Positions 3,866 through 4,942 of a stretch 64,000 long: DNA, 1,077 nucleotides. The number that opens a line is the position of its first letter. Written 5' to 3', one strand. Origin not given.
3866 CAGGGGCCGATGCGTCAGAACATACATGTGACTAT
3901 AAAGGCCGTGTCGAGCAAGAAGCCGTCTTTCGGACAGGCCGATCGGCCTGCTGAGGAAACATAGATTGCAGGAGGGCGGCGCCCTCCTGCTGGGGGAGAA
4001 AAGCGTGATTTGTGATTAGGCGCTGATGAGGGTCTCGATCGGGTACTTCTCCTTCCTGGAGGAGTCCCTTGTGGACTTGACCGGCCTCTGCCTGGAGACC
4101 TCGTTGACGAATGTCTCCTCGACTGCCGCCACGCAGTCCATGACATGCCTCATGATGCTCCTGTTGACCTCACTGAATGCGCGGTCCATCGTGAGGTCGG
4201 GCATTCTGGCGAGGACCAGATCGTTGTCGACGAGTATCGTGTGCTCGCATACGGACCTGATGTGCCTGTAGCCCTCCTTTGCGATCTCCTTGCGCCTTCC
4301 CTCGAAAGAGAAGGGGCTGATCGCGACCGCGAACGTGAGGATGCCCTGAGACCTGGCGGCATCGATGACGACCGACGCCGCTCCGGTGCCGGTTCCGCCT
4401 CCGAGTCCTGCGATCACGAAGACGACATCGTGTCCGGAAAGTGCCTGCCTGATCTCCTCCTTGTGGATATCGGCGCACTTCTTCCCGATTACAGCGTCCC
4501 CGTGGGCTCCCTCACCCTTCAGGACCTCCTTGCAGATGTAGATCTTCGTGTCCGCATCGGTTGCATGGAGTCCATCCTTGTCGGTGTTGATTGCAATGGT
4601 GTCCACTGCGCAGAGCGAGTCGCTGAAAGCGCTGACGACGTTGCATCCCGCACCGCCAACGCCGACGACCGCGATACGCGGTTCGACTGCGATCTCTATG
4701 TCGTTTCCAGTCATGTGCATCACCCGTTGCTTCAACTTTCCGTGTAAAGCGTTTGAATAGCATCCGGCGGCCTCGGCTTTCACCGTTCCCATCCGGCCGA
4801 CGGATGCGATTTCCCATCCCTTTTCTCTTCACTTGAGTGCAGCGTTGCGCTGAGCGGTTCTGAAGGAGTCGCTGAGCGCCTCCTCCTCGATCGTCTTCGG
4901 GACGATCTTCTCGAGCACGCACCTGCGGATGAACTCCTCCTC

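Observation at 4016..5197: Truncated FtsZ/tubulin-like GTPase co-transcribed with a tandem-RHH protein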

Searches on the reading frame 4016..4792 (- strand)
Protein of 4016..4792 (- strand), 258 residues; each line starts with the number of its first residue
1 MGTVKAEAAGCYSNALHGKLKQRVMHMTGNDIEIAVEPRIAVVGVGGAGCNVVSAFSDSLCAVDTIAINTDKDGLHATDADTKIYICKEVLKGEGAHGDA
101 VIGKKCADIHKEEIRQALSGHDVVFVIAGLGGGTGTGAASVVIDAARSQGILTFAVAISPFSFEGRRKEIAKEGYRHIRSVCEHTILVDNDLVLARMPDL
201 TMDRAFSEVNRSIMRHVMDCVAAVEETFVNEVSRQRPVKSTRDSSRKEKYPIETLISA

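Call 3: search_protein_families(library=pfam, proteins=[window:4016-4792:-], max_evalue=1)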
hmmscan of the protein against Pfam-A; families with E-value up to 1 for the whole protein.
window:4016-4792:- (258 aa): 3 families
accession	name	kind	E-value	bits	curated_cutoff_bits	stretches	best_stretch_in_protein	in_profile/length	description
PF00091.31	Tubulin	-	1.1e-35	124.1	33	1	39-192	1-184/190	Tubulin/FtsZ family, GTPase domain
PF13460.12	NAD_binding_10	-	0.00024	21.5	27.2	1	111-160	51-99/184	NAD(P)H-binding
PF13809.12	Tubulin_2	-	0.0011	18.8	27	1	123-143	163-183/356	Tubulin like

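Call 4: search_protein_families(library=ncbifam, proteins=[window:4016-4792:-], max_evalue=1)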
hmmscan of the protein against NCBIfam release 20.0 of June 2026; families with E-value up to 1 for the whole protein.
window:4016-4792:- (258 aa): 2 families
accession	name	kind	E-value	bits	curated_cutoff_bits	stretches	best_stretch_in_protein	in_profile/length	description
TIGR00065.1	ftsZ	equivalog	1.1e-53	182.8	295.2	1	37-221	17-203/353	cell division protein FtsZ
TIGR00177.1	molyb_syn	domain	0.04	13.9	85.35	1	62-149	15-88/148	molybdenum cofactor synthesis domain-containing protein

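Call 5: search_solved_structures(query=window:4016-4720:-, max_evalue=0.01, show_alignments=2)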
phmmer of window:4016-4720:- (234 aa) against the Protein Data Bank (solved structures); distinct sequences matched with E-value up to 0.01: 53.
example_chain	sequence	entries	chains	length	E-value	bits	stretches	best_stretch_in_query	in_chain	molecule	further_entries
4e6e_A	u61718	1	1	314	5.4e-35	124.3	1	16-173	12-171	Cell division protein ftsZ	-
5h5h_A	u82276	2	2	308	2.8e-34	121.9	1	16-193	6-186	Cell division protein FtsZ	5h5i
1rlu_A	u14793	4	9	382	4.5e-34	121.3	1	16-178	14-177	Cell division protein ftsZ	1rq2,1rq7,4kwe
6y1u_A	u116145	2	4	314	4.7e-34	121.2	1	16-178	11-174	Cell division protein FtsZ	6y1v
6ym9_A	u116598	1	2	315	5.1e-34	121.1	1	16-178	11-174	Cell division protein FtsZ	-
6ym1_A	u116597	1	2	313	5.2e-34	121.1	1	16-178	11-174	Cell division protein FtsZ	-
7ojb_A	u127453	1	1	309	5.3e-34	121.1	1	16-193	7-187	Cell division protein FtsZ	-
7oja_A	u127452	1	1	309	6.7e-34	120.7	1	16-202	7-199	Cell division protein FtsZ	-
14uh_A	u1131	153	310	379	7.9e-34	120.5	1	16-185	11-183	Cell division protein FtsZ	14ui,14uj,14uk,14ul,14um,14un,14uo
5xdv_A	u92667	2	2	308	8.2e-34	120.4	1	16-193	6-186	Cell division protein FtsZ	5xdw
2rhh_A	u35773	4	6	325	1.1e-33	120.1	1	16-191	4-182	Cell Division Protein ftsZ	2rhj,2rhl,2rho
2vam_A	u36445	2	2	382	1.1e-33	120.1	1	15-191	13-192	CELL DIVISION PROTEIN FTSZ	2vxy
3wgj_A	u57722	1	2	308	1.1e-33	120.1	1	16-191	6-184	Cell division protein FtsZ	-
6rvn_A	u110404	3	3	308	1.1e-33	120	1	16-193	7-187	Cell division protein FtsZ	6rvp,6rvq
7ojz_A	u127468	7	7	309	1.1e-33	120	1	16-193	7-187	Cell division protein FtsZ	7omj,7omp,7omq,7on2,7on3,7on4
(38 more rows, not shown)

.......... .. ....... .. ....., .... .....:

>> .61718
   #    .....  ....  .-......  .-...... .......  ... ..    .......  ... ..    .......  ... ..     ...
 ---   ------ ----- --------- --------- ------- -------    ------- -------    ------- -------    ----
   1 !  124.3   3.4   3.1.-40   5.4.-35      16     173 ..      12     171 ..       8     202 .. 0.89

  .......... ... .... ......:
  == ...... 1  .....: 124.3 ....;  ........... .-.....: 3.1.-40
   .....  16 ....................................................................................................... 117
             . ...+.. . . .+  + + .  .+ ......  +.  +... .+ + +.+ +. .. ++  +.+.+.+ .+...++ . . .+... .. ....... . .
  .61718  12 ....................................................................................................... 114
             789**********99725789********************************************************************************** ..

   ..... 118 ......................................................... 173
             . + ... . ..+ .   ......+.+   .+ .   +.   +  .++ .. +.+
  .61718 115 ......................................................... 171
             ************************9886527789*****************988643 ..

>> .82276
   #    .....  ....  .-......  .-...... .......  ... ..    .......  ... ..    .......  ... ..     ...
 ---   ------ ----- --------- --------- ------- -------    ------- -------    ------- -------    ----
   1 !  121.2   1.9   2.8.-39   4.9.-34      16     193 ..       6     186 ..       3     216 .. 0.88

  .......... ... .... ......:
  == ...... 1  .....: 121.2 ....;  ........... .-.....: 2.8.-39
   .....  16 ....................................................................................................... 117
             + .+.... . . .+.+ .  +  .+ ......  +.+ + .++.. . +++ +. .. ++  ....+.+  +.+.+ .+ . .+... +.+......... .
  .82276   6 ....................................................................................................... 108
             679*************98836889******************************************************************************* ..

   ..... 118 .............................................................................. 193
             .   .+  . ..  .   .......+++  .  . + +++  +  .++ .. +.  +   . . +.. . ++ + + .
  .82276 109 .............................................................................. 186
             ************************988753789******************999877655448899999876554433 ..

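Call 6: find_homologous_proteins(query=window:4016-4720:-, max_evalue=0.00001)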
Query window:4016-4720:- (234 aa): 7651 proteins with E <= 0.00001 among 8000 candidates; the best 120 are listed.
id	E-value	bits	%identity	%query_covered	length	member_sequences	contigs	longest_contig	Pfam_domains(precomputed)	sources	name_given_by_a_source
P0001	2.7e-141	487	94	100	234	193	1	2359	PF00091.32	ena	-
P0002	9.5e-136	468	91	100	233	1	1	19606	PF00091.32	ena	-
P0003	6.3e-134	463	91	99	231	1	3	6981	PF00091.32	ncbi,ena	-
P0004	3.1e-133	460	90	99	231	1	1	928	PF00091.32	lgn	-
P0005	3.4e-129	447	87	99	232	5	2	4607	PF00091.32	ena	-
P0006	1.1e-124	432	87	99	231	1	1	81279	PF00091.32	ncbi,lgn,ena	-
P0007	1.4e-124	432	86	99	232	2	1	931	PF00091.32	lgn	-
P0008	5.0e-120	417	83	100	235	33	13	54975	PF00091.32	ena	-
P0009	6.6e-119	413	81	99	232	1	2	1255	PF00091.32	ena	-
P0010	2.9e-117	408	79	100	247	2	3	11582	PF00091.32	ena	-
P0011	5.8e-117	407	79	100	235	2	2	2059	PF00091.32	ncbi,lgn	-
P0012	1.6e-116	406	79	99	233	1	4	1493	PF00091.32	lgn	-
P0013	1.9e-116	405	81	99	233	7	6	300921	PF00091.32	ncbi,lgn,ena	-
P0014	9.8e-114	397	77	100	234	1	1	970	PF00091.32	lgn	-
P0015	3.2e-112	392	78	99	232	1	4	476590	PF00091.32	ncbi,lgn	-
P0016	6.8e-111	387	74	100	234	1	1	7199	PF00091.32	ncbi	-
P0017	4.3e-109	381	76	99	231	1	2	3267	PF00091.32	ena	-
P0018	3.3e-107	375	76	94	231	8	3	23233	PF00091.32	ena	-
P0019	5.2e-106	371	76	94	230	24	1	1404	PF00091.32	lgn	-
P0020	2.9e-105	369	73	100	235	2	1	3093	PF00091.32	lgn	-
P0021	3.6e-105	369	71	100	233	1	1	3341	PF00091.32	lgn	-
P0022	1.9e-104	366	73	100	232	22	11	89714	PF00091.32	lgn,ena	-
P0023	5.9e-104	365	73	100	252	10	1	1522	PF00091.32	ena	-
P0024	3.4e-103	362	72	100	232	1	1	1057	PF00091.32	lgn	-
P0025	6.1e-103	361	72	100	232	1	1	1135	PF00091.32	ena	-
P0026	1.6e-101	357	73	94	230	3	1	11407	PF00091.32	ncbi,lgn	-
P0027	3.2e-101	356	70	100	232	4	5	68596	PF00091.32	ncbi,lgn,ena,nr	ncbi:MAG: cell division protein FtsZ [Candidatus Methanomethylophilaceae archaeon]|nr:cell division 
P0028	2.3e-99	349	70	100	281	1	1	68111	PF00091.32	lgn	-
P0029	1.4e-94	334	67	99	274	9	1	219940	PF00091.32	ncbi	-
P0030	1.9e-94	333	68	99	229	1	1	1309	PF00091.32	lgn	-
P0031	6.2e-93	329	66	99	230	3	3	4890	PF00091.32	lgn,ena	-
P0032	1.1e-91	324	66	99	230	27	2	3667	PF00091.32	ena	-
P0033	8.7e-91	321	64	100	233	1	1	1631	PF00091.32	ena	-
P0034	9.0e-91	321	65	100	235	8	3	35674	PF00091.32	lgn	-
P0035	3.7e-90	319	65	99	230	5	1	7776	PF00091.32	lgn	-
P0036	1.9e-89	317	65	99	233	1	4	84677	PF00091.32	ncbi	-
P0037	3.3e-89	316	66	97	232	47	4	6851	PF00091.32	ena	-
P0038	3.9e-89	316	64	99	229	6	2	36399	PF00091.32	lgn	-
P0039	3.1e-88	313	63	99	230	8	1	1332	PF00091.32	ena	-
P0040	5.5e-88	312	64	96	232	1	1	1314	PF00091.32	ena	-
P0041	1.1e-87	311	66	94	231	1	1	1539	PF00091.32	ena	-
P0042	8.0e-87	309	66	97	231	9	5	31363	PF00091.32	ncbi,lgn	-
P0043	5.3e-86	306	62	99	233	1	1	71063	PF00091.32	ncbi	-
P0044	1.0e-84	302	65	97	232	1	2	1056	PF00091.32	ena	-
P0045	1.1e-83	298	63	99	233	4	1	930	PF00091.32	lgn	-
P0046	2.4e-83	297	72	83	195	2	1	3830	PF00091.32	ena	-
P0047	3.3e-83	297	62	99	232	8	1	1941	PF00091.32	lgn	-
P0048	4.9e-83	296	64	95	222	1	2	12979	PF00091.32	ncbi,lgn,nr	ncbi:MAG: cell division protein FtsZ [Thermoplasmata archaeon]|nr:cell division protein FtsZ [Thermo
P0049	9.7e-83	295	63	95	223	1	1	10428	PF00091.32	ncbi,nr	ncbi:MAG: cell division protein FtsZ [Thermoplasmata archaeon]|nr:cell division protein FtsZ [Thermo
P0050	7.9e-82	292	62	95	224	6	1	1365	PF00091.32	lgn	-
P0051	3.0e-81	290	59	99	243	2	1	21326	PF00091.32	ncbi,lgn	-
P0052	3.4e-81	290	62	99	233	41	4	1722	PF00091.32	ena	-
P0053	2.5e-80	287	61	99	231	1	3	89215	PF00091.32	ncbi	-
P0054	6.1e-79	283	66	83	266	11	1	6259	PF00091.32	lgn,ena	-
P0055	5.5e-78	280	100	58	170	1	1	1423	PF00091.32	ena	-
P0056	6.1e-77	276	83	67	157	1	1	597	PF00091.32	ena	-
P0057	1.7e-76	275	58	96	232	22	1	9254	PF00091.32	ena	-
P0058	4.1e-76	274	62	87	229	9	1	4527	PF00091.32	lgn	-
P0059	8.7e-76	272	65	79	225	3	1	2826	PF00091.32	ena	-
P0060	1.3e-75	272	57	94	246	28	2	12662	PF00091.32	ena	-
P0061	1.6e-75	272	65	79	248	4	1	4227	PF00091.32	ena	-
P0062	1.8e-75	271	61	97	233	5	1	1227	PF00091.32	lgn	-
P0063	4.1e-75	270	64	83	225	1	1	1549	PF00091.32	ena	-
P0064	4.8e-75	270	63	86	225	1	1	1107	PF00091.32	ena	-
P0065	5.9e-75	270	62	87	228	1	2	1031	PF00091.32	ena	-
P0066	6.7e-75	270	63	86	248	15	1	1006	PF00091.32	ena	-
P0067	7.0e-75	269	62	87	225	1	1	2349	PF00091.32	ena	-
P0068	8.2e-75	269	64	83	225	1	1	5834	PF00091.32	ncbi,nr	ncbi:MAG: cell division protein FtsZ [Candidatus Methanomethylophilaceae archaeon]|nr:cell division 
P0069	1.1e-74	269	63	83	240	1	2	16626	PF00091.32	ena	-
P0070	1.1e-74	269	63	83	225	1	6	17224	PF00091.32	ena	-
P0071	1.8e-74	268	62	86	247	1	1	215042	PF00091.32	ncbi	-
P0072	2.1e-74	268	63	80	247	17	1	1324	PF00091.32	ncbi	-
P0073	2.6e-74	268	57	100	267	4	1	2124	PF00091.32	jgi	-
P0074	5.2e-74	267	63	81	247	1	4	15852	PF00091.32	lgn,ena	-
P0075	6.0e-74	266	54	99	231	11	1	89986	PF00091.32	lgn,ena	-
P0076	8.2e-74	266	64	81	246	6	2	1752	PF00091.32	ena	-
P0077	1.2e-73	265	54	94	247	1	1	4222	PF00091.32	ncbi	-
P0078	1.8e-73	265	55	94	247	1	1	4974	PF00091.32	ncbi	-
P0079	2.2e-73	265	60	84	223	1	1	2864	PF00091.32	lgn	-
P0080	3.8e-73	264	55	100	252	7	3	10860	PF00091.32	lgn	-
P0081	5.6e-73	263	76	70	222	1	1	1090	PF00091.32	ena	-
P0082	1.5e-72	262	63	80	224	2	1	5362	PF00091.32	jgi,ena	-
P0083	2.7e-72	261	58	93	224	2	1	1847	PF00091.32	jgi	-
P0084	6.7e-72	260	56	91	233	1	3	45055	PF00091.32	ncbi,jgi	jgi:cell division protein FtsZ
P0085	7.6e-72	260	53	99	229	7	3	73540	PF00091.32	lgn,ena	-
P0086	9.6e-72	259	57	94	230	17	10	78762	PF00091.32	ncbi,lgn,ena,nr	ncbi:MAG: cell division protein FtsZ [Candidatus Methanomethylophilaceae archaeon]|nr:cell division 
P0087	1.2e-71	259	57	94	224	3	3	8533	PF00091.32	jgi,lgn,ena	-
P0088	4.3e-71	257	62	75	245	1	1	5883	PF00091.32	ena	-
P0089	5.5e-71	257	60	82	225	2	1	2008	PF00091.32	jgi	-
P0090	2.1e-70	255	54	100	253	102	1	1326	PF00091.32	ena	-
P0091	3.3e-70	254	61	81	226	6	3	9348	PF00091.32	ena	-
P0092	3.9e-70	254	55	94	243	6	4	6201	PF00091.32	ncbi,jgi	jgi:cell division protein FtsZ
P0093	3.5e-69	251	56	87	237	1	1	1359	PF00091.32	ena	-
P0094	4.4e-69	251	55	94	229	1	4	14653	PF00091.32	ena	-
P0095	4.4e-69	251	55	94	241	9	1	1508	PF00091.32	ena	-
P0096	6.2e-69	250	56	85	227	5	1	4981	PF00091.32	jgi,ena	-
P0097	8.0e-69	250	51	94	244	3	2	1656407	PF00091.32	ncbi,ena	-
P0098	8.2e-69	250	61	80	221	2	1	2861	PF00091.32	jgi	-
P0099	9.3e-69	249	56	95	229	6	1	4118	PF00091.32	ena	-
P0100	1.4e-68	249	58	88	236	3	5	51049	PF00091.32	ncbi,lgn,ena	-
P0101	1.8e-68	248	52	94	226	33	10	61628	PF00091.32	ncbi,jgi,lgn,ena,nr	ncbi:MAG: cell division protein FtsZ [Candidatus Methanomethylophilaceae archaeon]|nr:cell division 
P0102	1.0e-67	246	58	83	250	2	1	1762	PF00091.32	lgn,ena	-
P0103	1.0e-67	246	51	99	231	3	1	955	PF00091.32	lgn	-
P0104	2.2e-67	245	54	94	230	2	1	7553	PF00091.32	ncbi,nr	ncbi:MAG: cell division protein FtsZ [Candidatus Methanoplasma sp.]|nr:cell division protein FtsZ [C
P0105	3.1e-67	244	53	96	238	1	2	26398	PF00091.32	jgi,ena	-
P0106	5.4e-67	244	55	86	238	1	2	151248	PF00091.32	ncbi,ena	-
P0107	6.2e-67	244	61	79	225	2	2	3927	PF00091.32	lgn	-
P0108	7.2e-67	243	56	87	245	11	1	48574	PF00091.32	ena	-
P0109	9.7e-67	243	59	79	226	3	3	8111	PF00091.32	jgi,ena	-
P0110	1.2e-66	243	63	81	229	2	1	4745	PF00091.32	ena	-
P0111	1.3e-66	242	53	94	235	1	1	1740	PF00091.32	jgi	jgi:cell division protein FtsZ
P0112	1.9e-66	242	57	89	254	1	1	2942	PF00091.32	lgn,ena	-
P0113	1.9e-66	242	54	100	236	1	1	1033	PF00091.32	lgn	-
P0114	1.9e-66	242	60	74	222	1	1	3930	PF00091.32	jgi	-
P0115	2.5e-66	242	61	80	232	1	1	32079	PF00091.32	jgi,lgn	jgi:cell division protein FtsZ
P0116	2.7e-66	241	52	99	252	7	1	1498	PF00091.32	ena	-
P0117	3.2e-66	241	51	95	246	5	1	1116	PF00091.32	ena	-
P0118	3.7e-66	241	53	88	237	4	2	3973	PF00091.32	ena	-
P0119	3.8e-66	241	59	83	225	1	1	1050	PF00091.32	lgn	-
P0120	4.2e-66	241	50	95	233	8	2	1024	PF00091.32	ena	-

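Call 9: find_encoding_contigs(protein=P0097, flank=6000, max_places=3)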
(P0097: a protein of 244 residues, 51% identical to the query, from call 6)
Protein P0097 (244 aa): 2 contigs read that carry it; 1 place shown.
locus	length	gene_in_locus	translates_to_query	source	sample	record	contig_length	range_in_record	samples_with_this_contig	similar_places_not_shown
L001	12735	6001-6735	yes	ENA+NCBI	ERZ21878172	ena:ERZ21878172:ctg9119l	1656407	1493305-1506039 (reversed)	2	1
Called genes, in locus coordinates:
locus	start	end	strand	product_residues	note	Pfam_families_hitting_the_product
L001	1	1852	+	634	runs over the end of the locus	PF17214:KH_TffA, PF00753:Lactamase_B, PF16661:Lactamase_B_6, PF23023:Anti-Pycsar_Apyc1, PF12706:Lactamase_B_2, PF10996:Beta-Casp, PF07521:RMMBL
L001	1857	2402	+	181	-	PF02441:Flavoprotein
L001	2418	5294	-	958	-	PF00133:tRNA-synt_1, PF09334:tRNA-synt_1g (weak), PF08264:Anticodon_1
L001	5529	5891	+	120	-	PF17723:RHH_8 (weak)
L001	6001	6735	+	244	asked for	PF00091:Tubulin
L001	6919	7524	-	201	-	PF01558:POR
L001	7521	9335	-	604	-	PF01855:POR_N, PF12797:Fer4_2 (faint), PF02775:TPP_enzyme_C, PF13237:Fer4_10 (weak), PF14697:Fer4_21 (weak), PF00037:Fer4, PF12837:Fer4_6 (weak)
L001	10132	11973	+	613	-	PF00005:ABC_tran, PF02463:SMC_N, PF13555:AAA_29 (faint), PF01926:MMR_HSR1 (faint), PF13304:AAA_21 (faint), PF12848:ABC_tran_Xtn, PF00005:ABC_tran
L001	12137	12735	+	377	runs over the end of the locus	PF13379:NMT1_2 (weak)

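Call 10: find_encoding_contigs(protein=P0071, flank=6000, max_places=2)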
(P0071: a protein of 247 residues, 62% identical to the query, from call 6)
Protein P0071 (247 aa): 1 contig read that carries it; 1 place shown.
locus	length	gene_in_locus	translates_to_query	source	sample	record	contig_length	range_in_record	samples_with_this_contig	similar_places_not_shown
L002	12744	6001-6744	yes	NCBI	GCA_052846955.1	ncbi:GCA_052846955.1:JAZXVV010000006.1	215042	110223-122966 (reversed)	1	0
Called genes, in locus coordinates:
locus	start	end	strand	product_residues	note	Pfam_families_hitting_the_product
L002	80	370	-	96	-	PF01984:dsDNA_bind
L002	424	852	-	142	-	PF01090:Ribosomal_S19e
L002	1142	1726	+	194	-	PF12773:DZR (faint), PF13240:Zn_Ribbon_1 (weak)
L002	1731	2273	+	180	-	PF02441:Flavoprotein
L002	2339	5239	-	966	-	PF00133:tRNA-synt_1, PF09334:tRNA-synt_1g (faint), PF08264:Anticodon_1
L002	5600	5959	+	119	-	-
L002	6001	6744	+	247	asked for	PF00091:Tubulin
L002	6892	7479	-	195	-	PF01558:POR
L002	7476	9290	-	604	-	PF01855:POR_N, PF12838:Fer4_7 (faint), PF13237:Fer4_10 (faint), PF02775:TPP_enzyme_C, PF14697:Fer4_21 (weak), PF00037:Fer4, PF12837:Fer4_6 (weak)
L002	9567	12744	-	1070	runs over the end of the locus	PF25596:CPSase_L_D1, PF02786:CPSase_L_D2, PF07478:Dala_Dala_lig_C (weak), PF02787:CPSase_L_D3, PF25596:CPSase_L_D1, PF02786:CPSase_L_D2, PF07478:Dala_Dala_lig_C, PF02142:MGS, +5 more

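Call 26: search_protein_representatives(protein=window:4016-4720:-)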
Query: 234 residues. Proteins with E-value up to 0.001 (for the whole library): 13262; up to 1e-10: 8177; up to 1e-30: 133. The best 150 are listed.
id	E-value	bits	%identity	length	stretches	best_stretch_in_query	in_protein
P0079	6.9e-74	264.6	60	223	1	14-210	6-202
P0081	1.8e-73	263.2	75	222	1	6-170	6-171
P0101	5.9e-69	248.4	57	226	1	14-209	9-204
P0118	1.2e-66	240.9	52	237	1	6-216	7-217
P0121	1.2e-65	237.6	54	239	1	6-212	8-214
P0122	3.9e-59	216.4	48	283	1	6-210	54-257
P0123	7.7e-58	212.1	53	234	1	5-207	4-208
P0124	6.5e-55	202.5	38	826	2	13-186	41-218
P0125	1.4e-52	194.9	38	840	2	14-185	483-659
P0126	7.0e-49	182.8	48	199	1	9-202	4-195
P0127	8.2e-49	182.6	43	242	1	5-216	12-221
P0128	1.1e-47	178.9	45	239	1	11-219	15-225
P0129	4.1e-46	173.8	33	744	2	13-204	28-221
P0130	9.4e-43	162.8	48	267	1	14-194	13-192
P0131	2.5e-41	158.1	43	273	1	12-209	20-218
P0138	1.6e-37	145.7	39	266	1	9-211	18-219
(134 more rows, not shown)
